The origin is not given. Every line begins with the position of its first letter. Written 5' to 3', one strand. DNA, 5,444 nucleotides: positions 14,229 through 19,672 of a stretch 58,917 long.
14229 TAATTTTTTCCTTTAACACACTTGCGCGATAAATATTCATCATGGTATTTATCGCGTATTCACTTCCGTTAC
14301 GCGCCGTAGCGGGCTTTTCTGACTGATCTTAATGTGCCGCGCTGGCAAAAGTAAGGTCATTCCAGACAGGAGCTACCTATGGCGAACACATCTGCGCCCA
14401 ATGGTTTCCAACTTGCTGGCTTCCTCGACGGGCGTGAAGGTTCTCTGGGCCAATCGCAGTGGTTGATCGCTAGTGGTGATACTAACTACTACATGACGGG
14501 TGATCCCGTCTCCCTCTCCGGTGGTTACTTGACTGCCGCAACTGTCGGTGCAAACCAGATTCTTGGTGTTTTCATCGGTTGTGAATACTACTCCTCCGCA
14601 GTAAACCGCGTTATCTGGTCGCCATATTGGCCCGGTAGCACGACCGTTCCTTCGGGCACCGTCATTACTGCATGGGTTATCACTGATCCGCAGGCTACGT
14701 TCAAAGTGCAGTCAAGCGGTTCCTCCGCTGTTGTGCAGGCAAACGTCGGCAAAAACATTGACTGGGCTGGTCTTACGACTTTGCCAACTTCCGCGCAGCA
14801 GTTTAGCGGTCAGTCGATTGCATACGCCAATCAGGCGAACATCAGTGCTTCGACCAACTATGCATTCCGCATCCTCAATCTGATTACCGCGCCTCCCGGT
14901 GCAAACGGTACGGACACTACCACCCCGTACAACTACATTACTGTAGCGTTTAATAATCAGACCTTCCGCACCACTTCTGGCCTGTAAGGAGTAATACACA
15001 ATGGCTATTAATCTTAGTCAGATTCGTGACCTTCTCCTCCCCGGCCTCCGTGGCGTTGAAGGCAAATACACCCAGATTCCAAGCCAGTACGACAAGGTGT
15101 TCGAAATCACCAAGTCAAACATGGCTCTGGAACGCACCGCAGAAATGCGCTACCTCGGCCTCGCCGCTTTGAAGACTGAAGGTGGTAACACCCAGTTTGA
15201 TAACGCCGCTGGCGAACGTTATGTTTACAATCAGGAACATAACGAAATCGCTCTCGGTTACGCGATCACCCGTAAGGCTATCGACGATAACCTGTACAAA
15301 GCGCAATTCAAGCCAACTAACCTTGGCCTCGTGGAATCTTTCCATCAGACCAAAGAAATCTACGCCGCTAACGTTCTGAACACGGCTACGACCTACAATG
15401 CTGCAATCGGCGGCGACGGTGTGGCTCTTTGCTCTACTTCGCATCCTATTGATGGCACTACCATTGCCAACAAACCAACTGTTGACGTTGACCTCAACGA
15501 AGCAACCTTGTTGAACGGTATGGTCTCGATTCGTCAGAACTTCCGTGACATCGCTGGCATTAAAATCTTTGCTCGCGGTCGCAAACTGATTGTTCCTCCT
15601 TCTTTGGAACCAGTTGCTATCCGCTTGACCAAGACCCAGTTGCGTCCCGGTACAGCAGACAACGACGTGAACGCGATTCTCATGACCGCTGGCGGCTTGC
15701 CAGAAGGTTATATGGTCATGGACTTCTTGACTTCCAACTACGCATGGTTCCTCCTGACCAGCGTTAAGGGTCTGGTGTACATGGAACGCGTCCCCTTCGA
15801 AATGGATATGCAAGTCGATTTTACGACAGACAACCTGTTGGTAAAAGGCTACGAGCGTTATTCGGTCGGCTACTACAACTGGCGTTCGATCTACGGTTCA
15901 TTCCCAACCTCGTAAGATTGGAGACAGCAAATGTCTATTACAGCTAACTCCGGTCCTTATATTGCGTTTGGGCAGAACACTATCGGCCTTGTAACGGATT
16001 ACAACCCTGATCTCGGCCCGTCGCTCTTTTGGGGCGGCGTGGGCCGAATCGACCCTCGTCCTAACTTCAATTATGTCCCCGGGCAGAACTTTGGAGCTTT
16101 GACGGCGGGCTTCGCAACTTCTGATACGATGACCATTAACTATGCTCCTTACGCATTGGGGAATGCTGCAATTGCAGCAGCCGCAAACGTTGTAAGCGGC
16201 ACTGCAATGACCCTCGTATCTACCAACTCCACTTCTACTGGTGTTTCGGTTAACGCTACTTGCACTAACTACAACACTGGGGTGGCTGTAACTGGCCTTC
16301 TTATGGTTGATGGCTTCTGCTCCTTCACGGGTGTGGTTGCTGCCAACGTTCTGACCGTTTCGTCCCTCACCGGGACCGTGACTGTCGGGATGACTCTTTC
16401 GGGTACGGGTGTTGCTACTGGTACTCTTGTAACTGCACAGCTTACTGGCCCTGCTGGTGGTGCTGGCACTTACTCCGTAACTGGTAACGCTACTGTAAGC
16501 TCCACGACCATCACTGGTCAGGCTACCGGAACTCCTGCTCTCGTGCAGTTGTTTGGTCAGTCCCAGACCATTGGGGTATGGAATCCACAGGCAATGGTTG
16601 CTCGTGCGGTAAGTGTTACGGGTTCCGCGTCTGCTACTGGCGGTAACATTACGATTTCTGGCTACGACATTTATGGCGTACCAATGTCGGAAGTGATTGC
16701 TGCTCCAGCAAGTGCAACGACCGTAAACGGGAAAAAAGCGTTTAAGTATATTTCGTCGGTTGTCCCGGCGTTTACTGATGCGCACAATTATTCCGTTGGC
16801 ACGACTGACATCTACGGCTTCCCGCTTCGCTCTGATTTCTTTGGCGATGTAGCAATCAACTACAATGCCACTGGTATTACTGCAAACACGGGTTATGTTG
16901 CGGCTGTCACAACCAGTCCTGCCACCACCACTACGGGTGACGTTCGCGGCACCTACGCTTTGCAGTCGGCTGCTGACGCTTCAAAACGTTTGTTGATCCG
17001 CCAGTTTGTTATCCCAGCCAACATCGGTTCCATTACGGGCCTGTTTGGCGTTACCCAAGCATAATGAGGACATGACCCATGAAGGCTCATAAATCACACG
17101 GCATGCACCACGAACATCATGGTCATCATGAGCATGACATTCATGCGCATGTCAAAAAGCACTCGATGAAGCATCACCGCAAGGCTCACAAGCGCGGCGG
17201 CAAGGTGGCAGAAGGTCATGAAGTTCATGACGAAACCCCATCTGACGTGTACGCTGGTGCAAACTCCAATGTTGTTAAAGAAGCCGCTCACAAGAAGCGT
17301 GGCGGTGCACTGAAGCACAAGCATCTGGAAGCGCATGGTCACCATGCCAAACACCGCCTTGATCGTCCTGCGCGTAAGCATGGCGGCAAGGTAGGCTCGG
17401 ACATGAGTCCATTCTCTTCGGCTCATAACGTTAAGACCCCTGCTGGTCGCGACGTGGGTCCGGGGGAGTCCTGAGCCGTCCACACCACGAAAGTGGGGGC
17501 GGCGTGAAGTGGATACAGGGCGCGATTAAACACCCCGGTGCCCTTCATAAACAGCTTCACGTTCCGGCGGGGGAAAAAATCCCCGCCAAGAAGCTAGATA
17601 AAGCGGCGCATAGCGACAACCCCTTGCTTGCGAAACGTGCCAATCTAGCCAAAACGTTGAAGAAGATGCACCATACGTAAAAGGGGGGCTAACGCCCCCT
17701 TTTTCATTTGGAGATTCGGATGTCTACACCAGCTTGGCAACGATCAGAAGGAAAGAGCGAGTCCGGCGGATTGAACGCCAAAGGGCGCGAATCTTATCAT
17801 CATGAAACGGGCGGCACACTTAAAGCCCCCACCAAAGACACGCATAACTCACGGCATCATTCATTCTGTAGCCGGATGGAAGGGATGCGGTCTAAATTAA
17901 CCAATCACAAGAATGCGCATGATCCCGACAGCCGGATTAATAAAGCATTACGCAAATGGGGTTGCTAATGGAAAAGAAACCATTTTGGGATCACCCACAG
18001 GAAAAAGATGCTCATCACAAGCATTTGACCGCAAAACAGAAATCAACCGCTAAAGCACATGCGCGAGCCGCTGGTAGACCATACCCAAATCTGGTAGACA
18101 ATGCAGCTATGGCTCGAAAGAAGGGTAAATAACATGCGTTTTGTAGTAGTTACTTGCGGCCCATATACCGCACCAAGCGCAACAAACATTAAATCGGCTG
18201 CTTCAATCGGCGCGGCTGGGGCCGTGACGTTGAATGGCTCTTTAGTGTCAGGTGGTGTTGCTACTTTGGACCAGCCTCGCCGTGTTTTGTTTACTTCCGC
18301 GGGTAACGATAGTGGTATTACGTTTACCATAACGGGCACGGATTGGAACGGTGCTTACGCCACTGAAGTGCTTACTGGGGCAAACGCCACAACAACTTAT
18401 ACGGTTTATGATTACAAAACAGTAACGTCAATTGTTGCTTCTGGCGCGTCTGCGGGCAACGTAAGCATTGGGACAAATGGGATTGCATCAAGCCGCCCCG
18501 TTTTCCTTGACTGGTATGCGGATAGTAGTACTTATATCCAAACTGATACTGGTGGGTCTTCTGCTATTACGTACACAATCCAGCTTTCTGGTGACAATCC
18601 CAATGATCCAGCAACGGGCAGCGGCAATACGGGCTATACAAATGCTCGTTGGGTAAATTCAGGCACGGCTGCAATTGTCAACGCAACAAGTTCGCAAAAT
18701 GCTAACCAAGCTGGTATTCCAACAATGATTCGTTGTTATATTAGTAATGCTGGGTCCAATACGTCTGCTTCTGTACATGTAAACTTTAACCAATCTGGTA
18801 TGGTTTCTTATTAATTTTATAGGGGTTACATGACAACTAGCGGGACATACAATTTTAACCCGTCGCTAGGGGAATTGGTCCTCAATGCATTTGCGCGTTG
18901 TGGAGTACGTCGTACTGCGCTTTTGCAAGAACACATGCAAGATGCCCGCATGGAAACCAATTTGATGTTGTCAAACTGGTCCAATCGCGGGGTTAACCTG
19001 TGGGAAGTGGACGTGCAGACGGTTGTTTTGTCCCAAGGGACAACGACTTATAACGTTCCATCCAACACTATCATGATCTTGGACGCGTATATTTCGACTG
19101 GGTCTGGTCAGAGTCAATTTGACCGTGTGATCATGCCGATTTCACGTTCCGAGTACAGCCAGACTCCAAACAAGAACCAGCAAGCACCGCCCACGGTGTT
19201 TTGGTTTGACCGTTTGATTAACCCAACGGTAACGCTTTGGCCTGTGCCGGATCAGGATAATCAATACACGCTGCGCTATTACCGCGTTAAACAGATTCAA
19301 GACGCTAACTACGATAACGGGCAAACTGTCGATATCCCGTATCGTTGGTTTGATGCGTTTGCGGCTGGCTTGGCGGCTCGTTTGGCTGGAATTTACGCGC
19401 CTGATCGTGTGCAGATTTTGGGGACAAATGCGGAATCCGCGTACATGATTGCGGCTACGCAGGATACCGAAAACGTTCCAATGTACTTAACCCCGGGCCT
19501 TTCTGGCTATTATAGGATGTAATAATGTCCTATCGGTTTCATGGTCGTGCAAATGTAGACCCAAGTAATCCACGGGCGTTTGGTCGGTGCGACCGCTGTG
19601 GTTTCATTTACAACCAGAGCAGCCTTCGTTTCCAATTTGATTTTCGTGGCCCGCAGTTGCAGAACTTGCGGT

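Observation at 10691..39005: Short basic x-GG-(R/K/A)-(V/I/A)-H motif scattered about 18 times over five virion-module proteins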

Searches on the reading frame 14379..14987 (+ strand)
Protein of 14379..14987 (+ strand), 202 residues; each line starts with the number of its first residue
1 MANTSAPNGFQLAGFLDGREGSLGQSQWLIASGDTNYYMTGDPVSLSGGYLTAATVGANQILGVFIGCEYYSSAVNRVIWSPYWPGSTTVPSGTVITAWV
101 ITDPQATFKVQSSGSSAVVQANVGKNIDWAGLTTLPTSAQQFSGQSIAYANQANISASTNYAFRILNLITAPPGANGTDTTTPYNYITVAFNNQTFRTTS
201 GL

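Call 9: search_protein_families(library=phrogs, proteins=[window:14379-14987:+], max_evalue=0.001)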
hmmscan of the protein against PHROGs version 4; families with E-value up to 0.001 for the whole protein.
window:14379-14987:+ (202 aa): 1 family
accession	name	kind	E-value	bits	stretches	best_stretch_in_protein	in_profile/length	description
phrog_37556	-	unknown function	3.5e-06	28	1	1-130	1-124/187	-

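Call 18: search_protein_families(library=pfam, proteins=[window:14379-14987:+], max_evalue=0.1)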
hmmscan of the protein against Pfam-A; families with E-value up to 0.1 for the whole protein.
window:14379-14987:+ (202 aa): 0 families

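Call 67: search_solved_structures(query=A3, max_evalue=1)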
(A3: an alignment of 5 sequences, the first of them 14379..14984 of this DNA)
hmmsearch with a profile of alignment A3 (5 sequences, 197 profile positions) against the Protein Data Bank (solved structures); distinct sequences matched with E-value up to 1: 1.
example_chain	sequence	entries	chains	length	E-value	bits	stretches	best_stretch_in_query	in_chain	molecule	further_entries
9rkv_A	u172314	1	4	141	0.13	15.1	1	28-71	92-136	Structural protein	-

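Call 95: search_protein_families(library=ncbifam, proteins=[window:14379-14987:+], max_evalue=0.01)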
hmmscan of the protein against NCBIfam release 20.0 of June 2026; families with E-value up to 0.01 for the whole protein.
window:14379-14987:+ (202 aa): 0 families

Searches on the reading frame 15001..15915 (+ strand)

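Call 9: search_protein_families(library=phrogs, proteins=[window:15001-15915:+], max_evalue=0.001)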
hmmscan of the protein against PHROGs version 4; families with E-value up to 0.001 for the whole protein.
window:15001-15915:+ (304 aa): 1 family
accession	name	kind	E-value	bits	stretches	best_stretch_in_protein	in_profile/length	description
phrog_371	-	head and packaging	2.8e-14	54.1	1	22-300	23-231/303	major head protein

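Call 18: search_protein_families(library=pfam, proteins=[window:15001-15915:+], max_evalue=0.1)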
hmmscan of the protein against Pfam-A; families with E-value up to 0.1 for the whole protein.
window:15001-15915:+ (304 aa): 1 family
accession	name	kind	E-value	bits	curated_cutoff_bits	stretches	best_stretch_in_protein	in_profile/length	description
PF10124.15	Mu-like_gpT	-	1.3e-05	25.2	20.1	0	165-223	220-277/289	Mu-like prophage major head subunit gpT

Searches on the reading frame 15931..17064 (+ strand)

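Call 10: search_protein_families(library=phrogs, proteins=[window:15931-17064:+], max_evalue=0.001)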
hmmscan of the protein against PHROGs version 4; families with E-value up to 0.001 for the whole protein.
window:15931-17064:+ (377 aa): 1 family
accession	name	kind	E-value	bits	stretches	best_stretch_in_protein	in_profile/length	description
phrog_21413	-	unknown function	4.6e-05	23.2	1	132-197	401-466/595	-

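Call 18: search_protein_families(library=pfam, proteins=[window:15931-17064:+], max_evalue=0.1)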
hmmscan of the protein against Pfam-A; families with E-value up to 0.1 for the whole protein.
window:15931-17064:+ (377 aa): 0 families

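Call 95: search_protein_families(library=ncbifam, proteins=[window:15931-17064:+], max_evalue=0.01)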
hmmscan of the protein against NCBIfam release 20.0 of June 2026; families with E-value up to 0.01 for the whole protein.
window:15931-17064:+ (377 aa): 0 families

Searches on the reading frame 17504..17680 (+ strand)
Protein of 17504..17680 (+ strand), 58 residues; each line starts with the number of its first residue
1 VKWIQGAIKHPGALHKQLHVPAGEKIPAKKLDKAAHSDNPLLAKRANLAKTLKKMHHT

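Call 10: search_protein_families(library=phrogs, proteins=[window:17504-17680:+], max_evalue=0.001)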
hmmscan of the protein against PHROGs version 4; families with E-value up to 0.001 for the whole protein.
window:17504-17680:+ (58 aa): 1 family
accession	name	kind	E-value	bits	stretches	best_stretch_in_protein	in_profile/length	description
phrog_15706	-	unknown function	6.2e-06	27.7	0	1-57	3-75/77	-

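Call 18: search_protein_families(library=pfam, proteins=[window:17504-17680:+], max_evalue=0.1)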
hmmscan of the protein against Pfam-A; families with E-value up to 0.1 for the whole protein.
window:17504-17680:+ (58 aa): 1 family
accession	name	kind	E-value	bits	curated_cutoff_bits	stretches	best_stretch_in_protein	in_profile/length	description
PF25632.1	Fusello_VP2_Capsid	-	1.2e-05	26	27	1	1-25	1-25/74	Fusellovirus capsid protein VP2 family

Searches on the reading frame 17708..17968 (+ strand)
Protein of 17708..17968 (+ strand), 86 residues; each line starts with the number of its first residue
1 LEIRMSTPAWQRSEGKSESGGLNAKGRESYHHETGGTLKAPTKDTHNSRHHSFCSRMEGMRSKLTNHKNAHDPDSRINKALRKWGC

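Call 10: search_protein_families(library=phrogs, proteins=[window:17708-17968:+], max_evalue=0.001)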
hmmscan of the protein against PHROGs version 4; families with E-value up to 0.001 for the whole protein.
window:17708-17968:+ (86 aa): 8 families
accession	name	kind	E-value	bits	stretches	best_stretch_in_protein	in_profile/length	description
phrog_4689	-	unknown function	4e-32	111.7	1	3-86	15-99/99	-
phrog_727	-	unknown function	2.8e-31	110.2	1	5-86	348-430/450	-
phrog_11180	-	unknown function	1e-30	108.1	1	7-86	61-141/141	-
phrog_30733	-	unknown function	3e-30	106.8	1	5-86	254-336/336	-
phrog_3477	-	unknown function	3.7e-30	106.1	1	7-86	849-928/928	-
phrog_10538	-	unknown function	1.8e-19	71.5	1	8-86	79-156/156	-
phrog_28131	-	unknown function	8.1e-16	59.1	1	7-86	295-372/372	-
phrog_10346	-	unknown function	5e-15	56.3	1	12-86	449-525/525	-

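Call 18: search_protein_families(library=pfam, proteins=[window:17708-17968:+], max_evalue=0.1)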
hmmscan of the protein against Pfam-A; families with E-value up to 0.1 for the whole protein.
window:17708-17968:+ (86 aa): 1 family
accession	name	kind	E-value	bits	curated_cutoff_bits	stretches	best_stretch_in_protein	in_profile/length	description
PF19846.4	DUF6321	-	2.6e-20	73.3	28.5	1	15-84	1-72/72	Domain of unknown function (DUF6321)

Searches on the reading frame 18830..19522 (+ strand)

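Call 10: search_protein_families(library=phrogs, proteins=[window:18830-19522:+], max_evalue=0.001)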
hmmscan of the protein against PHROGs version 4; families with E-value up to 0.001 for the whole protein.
window:18830-19522:+ (230 aa): 2 families
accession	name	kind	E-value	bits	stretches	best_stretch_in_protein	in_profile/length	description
phrog_12985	-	unknown function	6.6e-23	82.7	1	14-206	5-206/238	-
phrog_399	-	head and packaging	2.1e-07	31.8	1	61-175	51-162/220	structural protein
